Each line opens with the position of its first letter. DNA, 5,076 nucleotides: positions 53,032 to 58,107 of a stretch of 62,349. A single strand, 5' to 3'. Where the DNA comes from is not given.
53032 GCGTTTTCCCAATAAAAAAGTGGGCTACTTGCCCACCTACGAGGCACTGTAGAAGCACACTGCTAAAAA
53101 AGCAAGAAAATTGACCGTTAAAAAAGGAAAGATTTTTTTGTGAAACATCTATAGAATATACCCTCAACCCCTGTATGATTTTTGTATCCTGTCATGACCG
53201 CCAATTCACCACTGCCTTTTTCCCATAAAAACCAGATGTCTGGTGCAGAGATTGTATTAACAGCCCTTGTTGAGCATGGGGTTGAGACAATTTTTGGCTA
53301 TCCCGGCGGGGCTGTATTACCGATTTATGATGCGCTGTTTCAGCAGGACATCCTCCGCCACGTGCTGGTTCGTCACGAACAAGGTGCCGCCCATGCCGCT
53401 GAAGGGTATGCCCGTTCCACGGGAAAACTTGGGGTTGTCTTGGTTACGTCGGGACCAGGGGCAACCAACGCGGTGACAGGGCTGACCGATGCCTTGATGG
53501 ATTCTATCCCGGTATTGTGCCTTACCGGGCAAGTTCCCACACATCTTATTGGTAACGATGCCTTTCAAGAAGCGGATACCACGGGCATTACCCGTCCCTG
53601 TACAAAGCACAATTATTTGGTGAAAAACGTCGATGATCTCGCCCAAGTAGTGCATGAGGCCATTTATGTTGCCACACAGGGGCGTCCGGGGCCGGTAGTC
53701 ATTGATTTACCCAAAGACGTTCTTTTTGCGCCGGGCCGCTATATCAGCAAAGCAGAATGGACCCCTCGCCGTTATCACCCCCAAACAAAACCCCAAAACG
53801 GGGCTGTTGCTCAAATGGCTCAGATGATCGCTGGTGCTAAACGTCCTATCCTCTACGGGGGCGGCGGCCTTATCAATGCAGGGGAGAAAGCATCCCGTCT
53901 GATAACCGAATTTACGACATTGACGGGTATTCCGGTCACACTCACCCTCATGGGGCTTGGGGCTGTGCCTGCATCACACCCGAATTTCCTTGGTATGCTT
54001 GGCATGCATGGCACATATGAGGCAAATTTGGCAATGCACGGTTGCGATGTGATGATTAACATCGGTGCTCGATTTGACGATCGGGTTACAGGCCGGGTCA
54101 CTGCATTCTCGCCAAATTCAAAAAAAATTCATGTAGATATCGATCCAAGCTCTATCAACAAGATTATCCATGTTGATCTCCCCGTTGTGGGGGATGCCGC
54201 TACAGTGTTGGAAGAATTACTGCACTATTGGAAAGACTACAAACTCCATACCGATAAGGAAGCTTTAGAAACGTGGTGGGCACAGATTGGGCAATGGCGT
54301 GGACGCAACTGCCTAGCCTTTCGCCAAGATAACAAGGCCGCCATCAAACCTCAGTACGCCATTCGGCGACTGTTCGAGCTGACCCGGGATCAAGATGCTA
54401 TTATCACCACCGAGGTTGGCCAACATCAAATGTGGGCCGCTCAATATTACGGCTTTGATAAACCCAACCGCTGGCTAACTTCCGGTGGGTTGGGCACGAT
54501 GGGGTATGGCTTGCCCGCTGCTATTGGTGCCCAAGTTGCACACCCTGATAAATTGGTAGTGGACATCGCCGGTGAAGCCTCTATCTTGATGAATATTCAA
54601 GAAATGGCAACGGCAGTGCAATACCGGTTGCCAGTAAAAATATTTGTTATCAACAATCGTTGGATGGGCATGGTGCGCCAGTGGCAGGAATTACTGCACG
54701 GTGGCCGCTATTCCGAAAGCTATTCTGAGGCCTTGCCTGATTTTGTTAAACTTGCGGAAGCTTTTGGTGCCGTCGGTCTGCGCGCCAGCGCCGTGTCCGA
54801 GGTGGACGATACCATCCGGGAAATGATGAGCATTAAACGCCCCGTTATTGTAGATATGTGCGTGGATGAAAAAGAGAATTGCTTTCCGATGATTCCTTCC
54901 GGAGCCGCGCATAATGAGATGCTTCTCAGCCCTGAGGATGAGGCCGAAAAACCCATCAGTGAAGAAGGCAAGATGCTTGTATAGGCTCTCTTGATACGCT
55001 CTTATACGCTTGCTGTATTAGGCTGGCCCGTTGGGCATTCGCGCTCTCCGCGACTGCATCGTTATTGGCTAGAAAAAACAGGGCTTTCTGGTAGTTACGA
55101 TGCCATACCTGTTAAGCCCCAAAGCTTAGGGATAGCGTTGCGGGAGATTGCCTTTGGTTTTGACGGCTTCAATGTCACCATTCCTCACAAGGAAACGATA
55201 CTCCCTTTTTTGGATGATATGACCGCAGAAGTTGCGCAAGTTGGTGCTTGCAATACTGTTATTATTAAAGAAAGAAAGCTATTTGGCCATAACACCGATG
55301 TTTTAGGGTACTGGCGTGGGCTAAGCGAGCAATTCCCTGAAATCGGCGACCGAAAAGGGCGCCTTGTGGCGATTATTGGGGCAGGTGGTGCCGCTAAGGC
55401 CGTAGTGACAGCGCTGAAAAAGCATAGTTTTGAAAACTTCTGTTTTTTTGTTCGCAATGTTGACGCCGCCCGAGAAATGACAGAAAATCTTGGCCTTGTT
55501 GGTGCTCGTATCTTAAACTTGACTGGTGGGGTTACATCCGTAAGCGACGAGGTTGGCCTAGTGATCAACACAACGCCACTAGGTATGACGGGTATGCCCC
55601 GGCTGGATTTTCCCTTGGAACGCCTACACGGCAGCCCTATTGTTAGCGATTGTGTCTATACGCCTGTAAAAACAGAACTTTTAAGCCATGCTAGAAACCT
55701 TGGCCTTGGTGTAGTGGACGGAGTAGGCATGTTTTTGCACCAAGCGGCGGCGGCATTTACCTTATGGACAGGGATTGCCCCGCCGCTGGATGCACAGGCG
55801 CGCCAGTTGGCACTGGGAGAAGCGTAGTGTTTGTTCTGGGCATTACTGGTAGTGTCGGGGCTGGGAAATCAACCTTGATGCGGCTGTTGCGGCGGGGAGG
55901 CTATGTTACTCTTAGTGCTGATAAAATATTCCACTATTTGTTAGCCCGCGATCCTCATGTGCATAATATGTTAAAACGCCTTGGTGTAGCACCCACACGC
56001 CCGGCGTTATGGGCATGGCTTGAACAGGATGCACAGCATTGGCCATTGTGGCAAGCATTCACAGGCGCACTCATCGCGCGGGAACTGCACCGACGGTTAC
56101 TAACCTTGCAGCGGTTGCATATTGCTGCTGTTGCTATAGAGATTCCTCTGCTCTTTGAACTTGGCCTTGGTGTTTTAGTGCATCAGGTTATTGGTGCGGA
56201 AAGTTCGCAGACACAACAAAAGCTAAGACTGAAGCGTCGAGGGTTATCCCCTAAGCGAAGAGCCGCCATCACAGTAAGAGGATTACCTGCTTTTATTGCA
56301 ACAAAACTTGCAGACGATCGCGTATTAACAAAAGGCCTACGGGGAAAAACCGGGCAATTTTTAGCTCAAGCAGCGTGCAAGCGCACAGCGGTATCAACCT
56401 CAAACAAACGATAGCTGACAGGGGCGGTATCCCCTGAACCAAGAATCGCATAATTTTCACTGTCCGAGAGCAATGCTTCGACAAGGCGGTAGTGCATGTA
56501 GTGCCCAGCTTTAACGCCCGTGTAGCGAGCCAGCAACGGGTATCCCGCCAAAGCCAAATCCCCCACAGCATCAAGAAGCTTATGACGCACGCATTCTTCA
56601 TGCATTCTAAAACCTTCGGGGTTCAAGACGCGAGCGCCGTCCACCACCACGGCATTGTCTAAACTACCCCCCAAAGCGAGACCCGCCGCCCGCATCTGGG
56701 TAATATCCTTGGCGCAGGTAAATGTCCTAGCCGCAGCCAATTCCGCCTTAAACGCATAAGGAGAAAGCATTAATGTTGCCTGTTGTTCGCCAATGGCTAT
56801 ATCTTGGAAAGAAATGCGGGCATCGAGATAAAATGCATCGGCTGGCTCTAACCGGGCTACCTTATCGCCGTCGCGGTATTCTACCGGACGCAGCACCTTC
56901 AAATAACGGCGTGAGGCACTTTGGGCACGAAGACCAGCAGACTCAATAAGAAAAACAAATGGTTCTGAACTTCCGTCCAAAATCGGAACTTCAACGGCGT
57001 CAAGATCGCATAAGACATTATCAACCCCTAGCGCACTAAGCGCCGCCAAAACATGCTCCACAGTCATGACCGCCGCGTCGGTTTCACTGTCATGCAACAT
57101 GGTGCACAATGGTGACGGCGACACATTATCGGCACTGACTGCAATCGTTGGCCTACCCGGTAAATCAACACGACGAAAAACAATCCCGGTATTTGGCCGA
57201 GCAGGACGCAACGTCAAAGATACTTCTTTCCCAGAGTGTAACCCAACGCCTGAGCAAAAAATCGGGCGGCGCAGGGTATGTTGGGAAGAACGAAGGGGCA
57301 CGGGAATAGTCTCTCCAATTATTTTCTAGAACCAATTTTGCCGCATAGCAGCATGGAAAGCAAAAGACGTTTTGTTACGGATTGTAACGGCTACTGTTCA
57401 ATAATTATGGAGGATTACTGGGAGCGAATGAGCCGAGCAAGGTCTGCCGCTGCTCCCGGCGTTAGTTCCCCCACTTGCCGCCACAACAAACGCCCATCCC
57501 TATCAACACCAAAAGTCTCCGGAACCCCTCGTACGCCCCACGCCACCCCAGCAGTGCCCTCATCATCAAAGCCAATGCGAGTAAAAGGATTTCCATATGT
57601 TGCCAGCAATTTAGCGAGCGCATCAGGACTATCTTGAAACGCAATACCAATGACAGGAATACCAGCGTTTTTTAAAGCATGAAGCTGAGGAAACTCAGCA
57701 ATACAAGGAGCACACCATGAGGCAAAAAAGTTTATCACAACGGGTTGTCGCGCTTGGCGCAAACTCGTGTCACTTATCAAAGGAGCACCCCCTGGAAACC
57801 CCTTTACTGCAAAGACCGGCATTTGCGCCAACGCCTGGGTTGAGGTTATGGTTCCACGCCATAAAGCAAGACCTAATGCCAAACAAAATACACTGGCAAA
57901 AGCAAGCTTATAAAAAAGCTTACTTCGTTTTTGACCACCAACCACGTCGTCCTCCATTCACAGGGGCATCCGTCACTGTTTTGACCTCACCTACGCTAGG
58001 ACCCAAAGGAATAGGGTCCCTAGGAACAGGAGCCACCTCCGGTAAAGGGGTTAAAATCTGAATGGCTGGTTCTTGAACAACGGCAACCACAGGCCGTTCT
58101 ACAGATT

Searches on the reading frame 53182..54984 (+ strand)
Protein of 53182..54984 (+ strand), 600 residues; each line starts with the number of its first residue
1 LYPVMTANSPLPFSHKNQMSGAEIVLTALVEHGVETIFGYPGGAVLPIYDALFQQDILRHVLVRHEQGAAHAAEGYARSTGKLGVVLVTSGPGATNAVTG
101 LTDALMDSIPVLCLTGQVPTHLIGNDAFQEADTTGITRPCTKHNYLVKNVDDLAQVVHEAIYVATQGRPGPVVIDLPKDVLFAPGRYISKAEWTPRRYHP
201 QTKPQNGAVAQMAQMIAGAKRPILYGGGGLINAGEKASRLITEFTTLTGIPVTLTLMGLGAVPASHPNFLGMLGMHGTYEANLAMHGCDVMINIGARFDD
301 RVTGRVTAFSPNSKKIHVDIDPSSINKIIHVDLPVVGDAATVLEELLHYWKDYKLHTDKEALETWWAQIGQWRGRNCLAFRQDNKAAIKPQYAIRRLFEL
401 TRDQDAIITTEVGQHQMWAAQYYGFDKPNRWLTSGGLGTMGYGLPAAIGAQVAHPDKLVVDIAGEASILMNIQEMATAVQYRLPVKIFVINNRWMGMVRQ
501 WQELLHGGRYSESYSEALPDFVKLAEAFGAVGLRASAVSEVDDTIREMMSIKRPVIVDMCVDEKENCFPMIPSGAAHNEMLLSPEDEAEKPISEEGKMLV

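Call 15: search_protein_families(library=pfam, proteins=[window:53182-54984:+], max_evalue=0.0001)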
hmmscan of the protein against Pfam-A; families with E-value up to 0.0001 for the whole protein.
window:53182-54984:+ (600 aa): 3 families
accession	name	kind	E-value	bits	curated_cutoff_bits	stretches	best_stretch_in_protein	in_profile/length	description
PF02775.26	TPP_enzyme_C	-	2.9e-54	183.4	21.9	1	412-558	2-150/151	Thiamine pyrophosphate enzyme, C-terminal TPP binding domain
PF00205.28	TPP_enzyme_M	-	7.1e-46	155.8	30.4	1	209-346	1-137/137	Thiamine pyrophosphate enzyme, central domain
PF02776.23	TPP_enzyme_N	-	1.5e-41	141.4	26.8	1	19-134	1-117/119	Thiamine pyrophosphate enzyme, N-terminal TPP binding domain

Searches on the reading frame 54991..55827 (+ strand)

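Call 15: search_protein_families(library=pfam, proteins=[window:54991-55827:+], max_evalue=0.0001)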
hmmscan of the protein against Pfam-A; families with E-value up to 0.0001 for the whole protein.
window:54991-55827:+ (278 aa): 2 families
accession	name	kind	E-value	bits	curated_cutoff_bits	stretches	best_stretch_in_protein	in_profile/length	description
PF08501.16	Shikimate_dh_N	-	8.9e-24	84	27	1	9-90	1-83/83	Shikimate dehydrogenase substrate binding domain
PF18317.6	SDH_C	-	2.2e-10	40.5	25.8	1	244-268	1-25/31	Shikimate 5'-dehydrogenase C-terminal domain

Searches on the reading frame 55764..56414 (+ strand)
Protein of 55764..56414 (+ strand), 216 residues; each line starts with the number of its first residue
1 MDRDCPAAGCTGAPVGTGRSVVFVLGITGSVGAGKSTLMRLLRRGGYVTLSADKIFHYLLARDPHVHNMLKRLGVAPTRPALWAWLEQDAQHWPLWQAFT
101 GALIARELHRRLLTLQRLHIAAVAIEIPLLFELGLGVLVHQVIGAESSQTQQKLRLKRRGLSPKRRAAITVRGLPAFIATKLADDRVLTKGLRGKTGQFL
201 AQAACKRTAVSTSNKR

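Call 15: search_protein_families(library=pfam, proteins=[window:55764-56414:+], max_evalue=0.0001)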
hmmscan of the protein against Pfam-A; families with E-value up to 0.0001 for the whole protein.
window:55764-56414:+ (216 aa): 1 family
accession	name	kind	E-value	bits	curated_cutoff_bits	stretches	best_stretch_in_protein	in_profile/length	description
PF01121.26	CoaE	-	1.2e-10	41.8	27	1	24-169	2-154/180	Dephospho-CoA kinase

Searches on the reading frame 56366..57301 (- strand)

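Call 15: search_protein_families(library=pfam, proteins=[window:56366-57301:-], max_evalue=0.0001)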
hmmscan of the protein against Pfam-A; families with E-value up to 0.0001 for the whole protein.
window:56366-57301:- (311 aa): 1 family
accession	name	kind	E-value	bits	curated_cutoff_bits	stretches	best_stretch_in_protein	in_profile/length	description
PF03331.19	LpxC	-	4.6e-100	335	27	1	7-278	1-267/268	UDP-3-O-acyl N-acetylglycosamine deacetylase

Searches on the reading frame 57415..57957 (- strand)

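Call 15: search_protein_families(library=pfam, proteins=[window:57415-57957:-], max_evalue=0.0001)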
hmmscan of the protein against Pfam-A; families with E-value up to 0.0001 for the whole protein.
window:57415-57957:- (180 aa): 3 families
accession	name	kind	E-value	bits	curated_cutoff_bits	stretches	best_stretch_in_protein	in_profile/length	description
PF08534.16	Redoxin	-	6.7e-12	45.9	26.6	1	64-170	21-141/148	Redoxin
PF00578.27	AhpC-TSA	-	2.9e-10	40.6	26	1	62-157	16-121/124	AhpC/TSA family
PF00085.26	Thioredoxin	-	5.5e-06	26.8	23.5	1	64-97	12-45/103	Thioredoxin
